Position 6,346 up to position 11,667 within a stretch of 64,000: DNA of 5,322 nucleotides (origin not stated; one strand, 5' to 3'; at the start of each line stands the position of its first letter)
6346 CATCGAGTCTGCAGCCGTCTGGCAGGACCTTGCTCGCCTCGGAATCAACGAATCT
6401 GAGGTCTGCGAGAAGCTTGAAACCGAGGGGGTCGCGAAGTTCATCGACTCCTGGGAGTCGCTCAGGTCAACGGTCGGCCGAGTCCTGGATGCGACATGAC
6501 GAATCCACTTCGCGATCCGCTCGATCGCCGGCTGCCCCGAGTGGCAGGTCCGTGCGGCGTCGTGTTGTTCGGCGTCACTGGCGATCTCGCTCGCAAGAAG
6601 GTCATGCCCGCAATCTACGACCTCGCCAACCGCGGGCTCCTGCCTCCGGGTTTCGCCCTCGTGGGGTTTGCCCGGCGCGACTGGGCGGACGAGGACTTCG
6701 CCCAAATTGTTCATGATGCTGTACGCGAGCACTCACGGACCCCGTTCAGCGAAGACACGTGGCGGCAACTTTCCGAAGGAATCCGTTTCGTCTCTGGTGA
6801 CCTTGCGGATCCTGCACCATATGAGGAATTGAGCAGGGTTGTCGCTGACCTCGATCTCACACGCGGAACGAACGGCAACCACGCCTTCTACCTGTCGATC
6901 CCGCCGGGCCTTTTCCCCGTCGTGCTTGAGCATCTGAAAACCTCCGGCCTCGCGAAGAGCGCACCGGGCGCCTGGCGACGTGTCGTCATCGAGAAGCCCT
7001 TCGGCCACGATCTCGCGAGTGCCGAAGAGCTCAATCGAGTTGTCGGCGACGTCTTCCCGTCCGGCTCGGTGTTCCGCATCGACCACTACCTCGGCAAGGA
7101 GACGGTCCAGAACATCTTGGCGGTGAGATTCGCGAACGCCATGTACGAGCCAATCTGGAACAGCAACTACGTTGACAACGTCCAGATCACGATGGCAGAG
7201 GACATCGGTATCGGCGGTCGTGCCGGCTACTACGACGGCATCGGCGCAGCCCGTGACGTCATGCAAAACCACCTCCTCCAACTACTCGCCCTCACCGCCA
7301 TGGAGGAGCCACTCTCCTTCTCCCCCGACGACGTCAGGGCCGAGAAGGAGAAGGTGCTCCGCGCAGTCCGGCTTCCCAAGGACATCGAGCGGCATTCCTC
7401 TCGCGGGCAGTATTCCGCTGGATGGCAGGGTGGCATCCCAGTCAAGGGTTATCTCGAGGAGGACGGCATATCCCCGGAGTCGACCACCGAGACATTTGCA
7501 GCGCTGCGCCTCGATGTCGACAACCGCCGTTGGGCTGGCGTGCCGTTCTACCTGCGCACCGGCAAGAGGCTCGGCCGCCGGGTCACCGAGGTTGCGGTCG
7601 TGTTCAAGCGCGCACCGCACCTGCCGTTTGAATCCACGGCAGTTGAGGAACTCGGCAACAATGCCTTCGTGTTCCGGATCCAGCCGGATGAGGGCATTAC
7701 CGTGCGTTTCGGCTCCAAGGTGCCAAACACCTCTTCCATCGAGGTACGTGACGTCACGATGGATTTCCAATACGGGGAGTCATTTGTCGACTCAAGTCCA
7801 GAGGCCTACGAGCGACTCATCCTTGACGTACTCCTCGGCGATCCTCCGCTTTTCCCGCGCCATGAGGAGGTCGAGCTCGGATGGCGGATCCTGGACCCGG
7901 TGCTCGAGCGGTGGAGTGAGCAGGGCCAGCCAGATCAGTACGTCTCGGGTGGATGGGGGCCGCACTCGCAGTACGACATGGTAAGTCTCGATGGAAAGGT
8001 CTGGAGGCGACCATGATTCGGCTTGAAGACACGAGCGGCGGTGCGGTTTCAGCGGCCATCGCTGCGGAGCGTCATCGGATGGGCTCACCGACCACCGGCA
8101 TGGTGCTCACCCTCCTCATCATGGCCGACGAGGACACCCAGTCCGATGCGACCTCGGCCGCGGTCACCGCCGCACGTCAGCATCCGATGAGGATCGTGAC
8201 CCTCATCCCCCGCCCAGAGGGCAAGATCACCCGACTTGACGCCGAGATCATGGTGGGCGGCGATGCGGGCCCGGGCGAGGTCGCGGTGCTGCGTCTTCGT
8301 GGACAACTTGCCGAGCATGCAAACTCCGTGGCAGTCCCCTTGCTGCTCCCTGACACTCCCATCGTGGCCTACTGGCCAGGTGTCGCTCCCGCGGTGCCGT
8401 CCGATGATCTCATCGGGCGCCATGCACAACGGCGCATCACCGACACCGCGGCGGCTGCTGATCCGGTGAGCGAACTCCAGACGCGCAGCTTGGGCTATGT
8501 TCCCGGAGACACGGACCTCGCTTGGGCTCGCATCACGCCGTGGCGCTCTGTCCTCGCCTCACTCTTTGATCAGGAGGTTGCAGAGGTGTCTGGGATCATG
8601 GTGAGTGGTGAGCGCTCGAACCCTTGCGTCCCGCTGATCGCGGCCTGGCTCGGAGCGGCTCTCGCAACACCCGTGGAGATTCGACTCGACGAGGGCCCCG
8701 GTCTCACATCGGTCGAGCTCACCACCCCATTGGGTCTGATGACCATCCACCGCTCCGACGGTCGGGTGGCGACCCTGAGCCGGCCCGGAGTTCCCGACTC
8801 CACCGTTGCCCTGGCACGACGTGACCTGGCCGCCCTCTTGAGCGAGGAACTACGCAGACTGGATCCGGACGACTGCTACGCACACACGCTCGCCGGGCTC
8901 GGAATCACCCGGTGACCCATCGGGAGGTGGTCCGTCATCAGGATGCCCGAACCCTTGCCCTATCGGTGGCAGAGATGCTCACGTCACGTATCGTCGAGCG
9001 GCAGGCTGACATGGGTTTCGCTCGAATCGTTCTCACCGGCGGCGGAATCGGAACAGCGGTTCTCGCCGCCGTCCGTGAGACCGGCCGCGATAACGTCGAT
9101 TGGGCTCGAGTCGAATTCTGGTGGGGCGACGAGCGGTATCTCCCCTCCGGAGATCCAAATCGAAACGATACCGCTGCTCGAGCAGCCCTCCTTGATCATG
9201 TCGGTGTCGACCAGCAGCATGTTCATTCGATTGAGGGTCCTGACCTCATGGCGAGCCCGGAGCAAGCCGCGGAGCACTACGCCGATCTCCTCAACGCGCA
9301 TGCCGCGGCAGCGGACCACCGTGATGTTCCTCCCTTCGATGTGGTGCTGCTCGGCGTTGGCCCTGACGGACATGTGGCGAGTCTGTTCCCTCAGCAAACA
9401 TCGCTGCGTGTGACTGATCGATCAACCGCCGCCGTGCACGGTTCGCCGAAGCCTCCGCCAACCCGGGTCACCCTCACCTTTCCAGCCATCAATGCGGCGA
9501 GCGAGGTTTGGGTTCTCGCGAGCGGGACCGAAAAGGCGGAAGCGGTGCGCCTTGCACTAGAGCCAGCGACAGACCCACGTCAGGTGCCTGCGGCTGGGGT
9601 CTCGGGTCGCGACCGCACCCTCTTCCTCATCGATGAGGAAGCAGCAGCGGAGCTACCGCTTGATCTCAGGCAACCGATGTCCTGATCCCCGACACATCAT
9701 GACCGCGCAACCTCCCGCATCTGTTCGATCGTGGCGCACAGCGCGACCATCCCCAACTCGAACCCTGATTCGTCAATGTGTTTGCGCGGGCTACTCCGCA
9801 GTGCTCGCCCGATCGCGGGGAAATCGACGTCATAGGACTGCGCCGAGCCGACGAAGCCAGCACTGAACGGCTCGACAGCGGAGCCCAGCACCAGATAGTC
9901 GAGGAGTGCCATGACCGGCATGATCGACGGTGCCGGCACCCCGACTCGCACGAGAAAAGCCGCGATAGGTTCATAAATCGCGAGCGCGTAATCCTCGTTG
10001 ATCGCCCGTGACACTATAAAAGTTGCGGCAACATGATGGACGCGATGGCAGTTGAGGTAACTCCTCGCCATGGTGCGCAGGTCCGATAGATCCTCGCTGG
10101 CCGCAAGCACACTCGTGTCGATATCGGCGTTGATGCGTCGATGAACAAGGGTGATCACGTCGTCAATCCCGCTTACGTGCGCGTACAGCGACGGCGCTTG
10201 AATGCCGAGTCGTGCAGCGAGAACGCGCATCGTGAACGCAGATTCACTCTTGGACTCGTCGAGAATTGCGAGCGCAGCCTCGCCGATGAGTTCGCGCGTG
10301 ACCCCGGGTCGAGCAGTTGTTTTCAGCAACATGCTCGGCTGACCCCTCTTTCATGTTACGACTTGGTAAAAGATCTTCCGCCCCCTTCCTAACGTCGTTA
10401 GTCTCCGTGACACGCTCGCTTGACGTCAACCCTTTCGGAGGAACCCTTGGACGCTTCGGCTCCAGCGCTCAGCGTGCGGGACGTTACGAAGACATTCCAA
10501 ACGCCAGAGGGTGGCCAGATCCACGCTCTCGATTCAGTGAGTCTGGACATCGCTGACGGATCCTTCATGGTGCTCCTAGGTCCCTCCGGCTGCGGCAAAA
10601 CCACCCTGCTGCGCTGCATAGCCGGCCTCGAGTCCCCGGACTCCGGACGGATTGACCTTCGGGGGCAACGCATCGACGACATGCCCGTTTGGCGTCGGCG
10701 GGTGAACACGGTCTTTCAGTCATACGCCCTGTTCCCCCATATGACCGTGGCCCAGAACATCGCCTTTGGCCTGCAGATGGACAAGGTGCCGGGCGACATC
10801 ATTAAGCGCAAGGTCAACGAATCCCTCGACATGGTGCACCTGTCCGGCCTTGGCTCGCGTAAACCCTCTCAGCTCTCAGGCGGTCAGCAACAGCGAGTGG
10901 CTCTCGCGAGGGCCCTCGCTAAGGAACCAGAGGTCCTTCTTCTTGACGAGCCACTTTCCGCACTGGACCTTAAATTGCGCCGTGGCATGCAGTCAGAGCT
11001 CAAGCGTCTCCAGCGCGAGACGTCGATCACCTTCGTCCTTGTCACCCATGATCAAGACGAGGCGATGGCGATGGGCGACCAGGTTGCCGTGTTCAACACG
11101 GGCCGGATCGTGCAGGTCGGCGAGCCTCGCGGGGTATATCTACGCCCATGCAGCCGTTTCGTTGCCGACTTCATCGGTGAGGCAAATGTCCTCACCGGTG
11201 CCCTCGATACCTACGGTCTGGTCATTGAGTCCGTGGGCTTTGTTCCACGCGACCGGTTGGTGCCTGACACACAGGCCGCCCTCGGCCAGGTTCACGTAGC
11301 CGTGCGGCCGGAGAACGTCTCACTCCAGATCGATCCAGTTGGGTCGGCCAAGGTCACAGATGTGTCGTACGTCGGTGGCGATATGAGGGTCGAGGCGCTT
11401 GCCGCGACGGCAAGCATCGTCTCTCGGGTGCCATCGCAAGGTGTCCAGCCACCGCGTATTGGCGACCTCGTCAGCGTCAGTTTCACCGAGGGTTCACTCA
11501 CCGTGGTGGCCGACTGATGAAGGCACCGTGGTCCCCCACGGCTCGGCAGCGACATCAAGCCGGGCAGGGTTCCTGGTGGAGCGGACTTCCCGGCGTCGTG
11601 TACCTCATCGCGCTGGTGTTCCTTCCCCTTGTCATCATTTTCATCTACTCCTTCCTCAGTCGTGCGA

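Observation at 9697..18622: TetR-flanked operon joining a Pot-type importer, a YtcJ amidohydrolase and a fused urease-like enzyme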

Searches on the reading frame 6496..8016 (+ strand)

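Call 13: search_protein_families(library=pfam, proteins=[window:6496-8016:+], max_evalue=0.00001)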
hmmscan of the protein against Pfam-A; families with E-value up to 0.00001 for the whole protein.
window:6496-8016:+ (506 aa): 2 families
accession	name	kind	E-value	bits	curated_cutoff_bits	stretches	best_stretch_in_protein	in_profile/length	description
PF02781.21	G6PD_C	-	2.4e-114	381.8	27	1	208-504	1-296/296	Glucose-6-phosphate dehydrogenase, C-terminal domain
PF00479.28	G6PD_N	-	6e-62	210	22.1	1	23-206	1-183/183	Glucose-6-phosphate dehydrogenase, NAD binding domain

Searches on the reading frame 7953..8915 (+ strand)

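Call 13: search_protein_families(library=pfam, proteins=[window:7953-8915:+], max_evalue=0.00001)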
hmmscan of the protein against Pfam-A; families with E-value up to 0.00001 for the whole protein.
window:7953-8915:+ (320 aa): 2 families
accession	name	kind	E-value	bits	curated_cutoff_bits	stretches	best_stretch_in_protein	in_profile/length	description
PF20171.3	OpcA_G6PD_C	-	1.1e-35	123.5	27.7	1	184-313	1-135/135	Glucose-6-phosphate dehydrogenase subunit C-terminal domain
PF10128.15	OpcA_G6PD_assem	-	9.5e-33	113.1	27.9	1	71-178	2-116/118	Glucose-6-phosphate dehydrogenase subunit N-terminal domain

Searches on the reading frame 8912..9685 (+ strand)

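Call 13: search_protein_families(library=pfam, proteins=[window:8912-9685:+], max_evalue=0.00001)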
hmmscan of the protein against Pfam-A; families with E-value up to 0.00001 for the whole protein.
window:8912-9685:+ (257 aa): 1 family
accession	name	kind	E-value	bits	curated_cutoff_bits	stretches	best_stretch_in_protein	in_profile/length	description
PF01182.26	Glucosamine_iso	-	1e-67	228.8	27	1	11-235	2-222/225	Glucosamine-6-phosphate isomerases/6-phosphogluconolactonase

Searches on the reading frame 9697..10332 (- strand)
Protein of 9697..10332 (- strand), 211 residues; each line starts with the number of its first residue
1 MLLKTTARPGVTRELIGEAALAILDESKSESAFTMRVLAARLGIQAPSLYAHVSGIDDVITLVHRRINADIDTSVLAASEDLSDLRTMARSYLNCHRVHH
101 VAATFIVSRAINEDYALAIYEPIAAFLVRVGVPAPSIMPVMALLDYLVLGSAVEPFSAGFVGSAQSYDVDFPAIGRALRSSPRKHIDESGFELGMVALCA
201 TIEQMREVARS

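Call 3: search_protein_families(library=pfam, proteins=[window:9697-10332:-])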
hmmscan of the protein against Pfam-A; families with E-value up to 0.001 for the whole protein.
window:9697-10332:- (211 aa): 0 families

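Call 4: search_protein_families(library=ncbifam, proteins=[window:9697-10332:-])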
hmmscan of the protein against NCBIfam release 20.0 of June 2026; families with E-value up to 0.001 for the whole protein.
window:9697-10332:- (211 aa): 1 family
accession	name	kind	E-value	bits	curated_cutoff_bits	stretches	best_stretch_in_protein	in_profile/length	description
NF010319.1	PRK13756.1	equivalog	3.2e-07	30.4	265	1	12-201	3-194/199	tetracycline resistance transcriptional repressor TetR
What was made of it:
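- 9697..10332 (-): TetR-family repressor gene (211 aa), divergent from the operon. NCBIfam gives a weak TetR hit (call 4).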

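Call 78: search_solved_structures(query=window:9700-10332:-, max_evalue=0.01, show_alignments=1)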
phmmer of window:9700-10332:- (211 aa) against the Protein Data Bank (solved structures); distinct sequences matched with E-value up to 0.01: 20.
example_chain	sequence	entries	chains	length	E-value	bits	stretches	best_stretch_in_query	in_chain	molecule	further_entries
2g7g_A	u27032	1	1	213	1e-17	67.8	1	11-204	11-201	Rha04620, Putative Transcriptional Regulator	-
2g7l_A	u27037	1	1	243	2.4e-06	30.8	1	6-138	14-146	TetR-family transcriptional regulator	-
2hxo_A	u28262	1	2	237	0.00025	24.2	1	11-165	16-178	Putative TetR-family transcriptional regulator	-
5fkk_A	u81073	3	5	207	0.00027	24.1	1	12-154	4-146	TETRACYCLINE REPRESSOR, CLASS D | Tetracycline repressor protein class D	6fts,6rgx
2trt_A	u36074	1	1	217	0.00034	23.8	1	12-154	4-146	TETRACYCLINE REPRESSOR CLASS D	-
2xrl_A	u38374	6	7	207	0.00035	23.8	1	12-154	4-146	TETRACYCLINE REPRESSOR PROTEIN CLASS D | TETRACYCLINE REPRESSOR, CLASS D | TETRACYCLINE REPRESSOR, CLASS D, T103A MUTANT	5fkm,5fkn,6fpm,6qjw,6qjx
4d7m_A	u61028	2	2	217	0.00035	23.7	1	12-154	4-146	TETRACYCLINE REPRESSOR PROTEIN CLASS D | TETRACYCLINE REPRESSOR, CLASS D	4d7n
2tct_A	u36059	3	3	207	0.00036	23.7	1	12-154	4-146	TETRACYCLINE REPRESSOR | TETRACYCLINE REPRESSOR PROTEIN CLASS D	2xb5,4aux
4b1r_A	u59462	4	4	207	0.00036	23.7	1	12-154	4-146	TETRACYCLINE REPRESSOR PROTEIN CLASS D | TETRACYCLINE REPRESSOR, CLASS D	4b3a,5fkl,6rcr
1bjz_A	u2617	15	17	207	0.00036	23.7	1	12-154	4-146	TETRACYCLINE REPRESSOR | Tetracycline repressor protein class D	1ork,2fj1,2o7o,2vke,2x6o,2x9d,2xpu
5mru_A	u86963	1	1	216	0.00045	23.4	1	18-202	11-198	Tetracycline Repressor, class A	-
1qpi_A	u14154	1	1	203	0.00047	23.3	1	12-154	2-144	PROTEIN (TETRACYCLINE REPRESSOR)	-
5fko_A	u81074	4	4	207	0.00053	23.2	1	12-96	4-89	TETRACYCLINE REPRESSOR, CLASS D, E147A MUTANT | Tetracycline repressor protein class D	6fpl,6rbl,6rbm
1zk8_A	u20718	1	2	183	0.00056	23.1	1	7-60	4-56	Transcriptional regulator, TetR family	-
2ns7_A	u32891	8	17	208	0.00059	23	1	18-155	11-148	Tetracycline repressor protein | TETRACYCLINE REPRESSOR PROTEIN CLASS B FROM TRANSPOSON TN10, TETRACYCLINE REPRESSOR PROTEI | Tetracycline repressor protein cla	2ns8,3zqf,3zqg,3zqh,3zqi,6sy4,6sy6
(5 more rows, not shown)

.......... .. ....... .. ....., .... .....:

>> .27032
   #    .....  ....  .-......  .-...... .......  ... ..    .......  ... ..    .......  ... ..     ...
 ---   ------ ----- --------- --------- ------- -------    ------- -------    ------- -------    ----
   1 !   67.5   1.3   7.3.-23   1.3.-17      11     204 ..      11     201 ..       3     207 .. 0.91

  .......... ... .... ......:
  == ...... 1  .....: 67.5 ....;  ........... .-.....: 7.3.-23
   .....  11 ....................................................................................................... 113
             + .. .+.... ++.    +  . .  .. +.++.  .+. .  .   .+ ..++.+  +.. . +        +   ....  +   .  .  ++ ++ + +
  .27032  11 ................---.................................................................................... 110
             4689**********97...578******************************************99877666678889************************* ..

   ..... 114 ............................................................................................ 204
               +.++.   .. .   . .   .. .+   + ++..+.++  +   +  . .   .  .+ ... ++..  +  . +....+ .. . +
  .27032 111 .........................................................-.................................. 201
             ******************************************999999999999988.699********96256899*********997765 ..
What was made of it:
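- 9697..10332 (-): PDB 2G7G, a Rhodococcus TetR-family regulator, matches at 1e-17 over residues 11-204 (call 78).
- On TetR-family repressor with palindromic operator: PDB 2G7G at 1e-17 over 11-204, and TetR(D) weakly (call 78).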

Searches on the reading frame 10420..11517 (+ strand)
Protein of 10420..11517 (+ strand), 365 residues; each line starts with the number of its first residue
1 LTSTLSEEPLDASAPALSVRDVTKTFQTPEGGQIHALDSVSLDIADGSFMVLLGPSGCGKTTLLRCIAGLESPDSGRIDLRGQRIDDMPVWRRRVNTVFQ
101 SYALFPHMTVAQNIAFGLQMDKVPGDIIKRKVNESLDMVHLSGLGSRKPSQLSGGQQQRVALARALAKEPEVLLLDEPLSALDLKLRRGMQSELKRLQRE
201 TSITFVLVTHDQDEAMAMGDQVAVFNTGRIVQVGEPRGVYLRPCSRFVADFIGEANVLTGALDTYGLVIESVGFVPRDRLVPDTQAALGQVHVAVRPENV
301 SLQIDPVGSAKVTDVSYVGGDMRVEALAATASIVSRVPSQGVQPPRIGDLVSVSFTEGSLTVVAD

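Call 3: search_protein_families(library=pfam, proteins=[window:10420-11517:+])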
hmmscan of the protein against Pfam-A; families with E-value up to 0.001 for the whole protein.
window:10420-11517:+ (365 aa): 9 families
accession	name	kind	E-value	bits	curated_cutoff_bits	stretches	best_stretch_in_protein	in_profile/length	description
PF00005.33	ABC_tran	-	2.5e-38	132.2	25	1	37-179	1-136/137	ABC transporter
PF13304.12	AAA_21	-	1.6e-10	42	27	1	119-211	205-299/304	AAA domain, putative AbiEii toxin, Type IV TA system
PF08402.16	TOBE_2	-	6.1e-09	36.3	21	1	293-362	1-75/76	TOBE domain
PF02463.25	SMC_N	-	5.4e-06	26.4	40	1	47-226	24-213/220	RecF/RecN/SMC N terminal domain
PF13401.12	AAA_22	-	4.5e-05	24.2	27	1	47-209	5-122/130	AAA domain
PF09818.15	ABC_ATPase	-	0.0003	20.3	23.2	0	152-209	158-215/283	P-loop domain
PF13191.12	AAA_16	-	0.00071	20.6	32.6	0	34-73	9-51/167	AAA ATPase domain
PF00004.35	AAA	-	0.00082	20.3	21.2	0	50-69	1-20/131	ATPase family associated with various cellular activities (AAA)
PF01078.27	Mg_chelatase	-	0.00088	19.2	20.3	0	32-128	7-103/207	Magnesium chelatase, subunit ChlI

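Call 4: search_protein_families(library=ncbifam, proteins=[window:10420-11517:+])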
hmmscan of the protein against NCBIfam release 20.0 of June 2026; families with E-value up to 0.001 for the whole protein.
window:10420-11517:+ (365 aa): 190 families (the best 25 are shown)
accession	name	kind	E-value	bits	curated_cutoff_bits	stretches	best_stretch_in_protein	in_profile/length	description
NF006987.0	PRK09452.1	equivalog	3.1e-107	358.5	482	1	13-303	14-302/378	spermidine/putrescine ABC transporter ATP-binding protein PotA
TIGR03265.1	PhnT2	equivalog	1.3e-104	350.2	457.7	1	15-360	3-349/353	putative 2-aminoethylphosphonate ABC transporter ATP-binding protein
TIGR01187.1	potA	subfamily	7.8e-102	340.7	355.6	1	52-323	1-281/325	polyamine ABC transporter ATP-binding protein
NF043075.1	MMSYN1_0197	equivalog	5.6e-100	334.6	550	1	17-317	3-297/341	spermidine/putrescine ABC transporter ATP-binding protein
NF008653.0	PRK11650.1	subfamily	1.7e-93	313.5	432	1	16-358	3-342/357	sn-glycerol-3-phosphate ABC transporter ATP-binding protein UgpC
NF008621.0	PRK11607.1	equivalog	4.7e-93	312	613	1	12-307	15-309/377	putrescine ABC transporter ATP-binding subunit PotG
NF008513.0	PRK11432.1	equivalog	4.1e-90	302.2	496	1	18-344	8-329/351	ferric ABC transporter ATP-binding protein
TIGR00968.1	3a0106s01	subfamily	2.6e-88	295.5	342.75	1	19-258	3-237/237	sulfate ABC transporter ATP-binding protein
NF040933.2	ABC_arch_GlcV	equivalog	6.5e-85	285.1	450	1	18-324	4-319/357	glucose ABC transporter ATP-binding protein GlcV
NF040840.2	tungstate_WtpC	equivalog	4.8e-84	282.6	440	1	36-310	15-286/347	tungstate ABC transporter ATP-binding protein WtpC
TIGR03258.1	PhnT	equivalog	1.4e-82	277.6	499.15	1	36-356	23-350/359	2-aminoethylphosphonate ABC transport system ATP-binding subunit PhnT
NF008105.0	PRK10851.1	equivalog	1.8e-82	277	502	1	32-355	13-341/362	sulfate/thiosulfate ABC transporter ATP-binding protein CysA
NF008233.0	PRK11000.1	equivalog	3.4e-77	259.8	568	1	18-256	5-238/369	maltose/maltodextrin ABC transporter ATP-binding protein MalK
TIGR01186.1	proV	subfamily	2.9e-69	233.9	326.6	1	32-257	4-235/363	betaine/proline/choline family ABC transporter ATP-binding protein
TIGR03415.1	ABC_choXWV_ATP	equivalog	4.6e-64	216.8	483.75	1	29-259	32-272/382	choline ABC transporter ATP-binding protein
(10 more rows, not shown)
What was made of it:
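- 10447..11517 (+): PotA-like ABC ATPase (ABC_tran + TOBE_2); alternative start TTG 10420. NCBIfam PotA scores 358.5 bits, below the equivalog cut-off of 482 (calls 3, 4).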
